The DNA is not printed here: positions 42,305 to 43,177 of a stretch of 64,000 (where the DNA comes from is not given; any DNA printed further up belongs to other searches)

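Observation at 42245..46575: Integrase-less AT-rich insertion at tRNA-Leu bracketed by a 76-nt perfect direct repeat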

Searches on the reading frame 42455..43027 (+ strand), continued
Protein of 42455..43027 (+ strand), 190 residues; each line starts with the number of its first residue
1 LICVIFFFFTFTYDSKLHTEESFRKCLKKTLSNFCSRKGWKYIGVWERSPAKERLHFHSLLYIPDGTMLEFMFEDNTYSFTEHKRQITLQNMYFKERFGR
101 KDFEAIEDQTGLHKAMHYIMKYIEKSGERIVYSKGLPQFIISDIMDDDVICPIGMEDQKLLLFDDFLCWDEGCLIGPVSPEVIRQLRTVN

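Call 91: search_protein_families(library=pfam, proteins=[L091:5509-7083:-, L091:7284-8399:-, L091:9542-10555:+, L091:10873-11799:+, L091:12008-12373:+], max_evalue=0.001)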
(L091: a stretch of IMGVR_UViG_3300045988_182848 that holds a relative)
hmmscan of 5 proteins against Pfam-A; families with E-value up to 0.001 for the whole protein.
L091:5509-7083:- (524 aa): 3 families
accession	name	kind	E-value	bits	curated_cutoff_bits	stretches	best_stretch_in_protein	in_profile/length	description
PF00239.26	Resolvase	-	1.3e-26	93.9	23.3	1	16-159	2-143/145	Resolvase, N terminal domain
PF07508.19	Recombinase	-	4.5e-18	65.8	21.1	1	192-277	2-102/102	Recombinase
PF13408.12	Zn_ribbon_recom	-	2.7e-09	37.7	25.3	1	292-347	1-54/58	Recombinase zinc beta ribbon domain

L091:7284-8399:- (371 aa): 1 family
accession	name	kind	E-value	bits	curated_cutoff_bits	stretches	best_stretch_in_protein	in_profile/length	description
PF02661.23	Fic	-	9.5e-16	58.9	24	1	130-237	2-93/93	Fic/DOC family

L091:9542-10555:+ (337 aa): 1 family
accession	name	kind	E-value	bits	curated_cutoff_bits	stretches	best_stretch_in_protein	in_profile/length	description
PF23343.2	REP_ORF2-G2P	-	1e-11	45.4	27.8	1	153-273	1-98/99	Replication-associated protein ORF2/G2P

L091:10873-11799:+ (308 aa): 2 families
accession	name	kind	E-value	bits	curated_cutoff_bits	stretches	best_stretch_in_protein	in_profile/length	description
PF00589.27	Phage_integrase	-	3.1e-26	92.6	27.1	1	124-293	11-169/172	Phage integrase family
PF14659.12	Phage_int_SAM_3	-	2.2e-14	53.9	22.6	1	2-59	1-57/58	Phage integrase, N-terminal SAM-like domain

L091:12008-12373:+ (121 aa): 0 families
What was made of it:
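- L091 also carries a tyrosine integrase next to its Rep (call 91).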

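Call 95: search_dna_similar(query=P0012, collection=plasmids, mode=protein, max_rows=10)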
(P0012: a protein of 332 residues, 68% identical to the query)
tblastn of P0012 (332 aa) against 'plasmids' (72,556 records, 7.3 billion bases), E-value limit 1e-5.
No match.
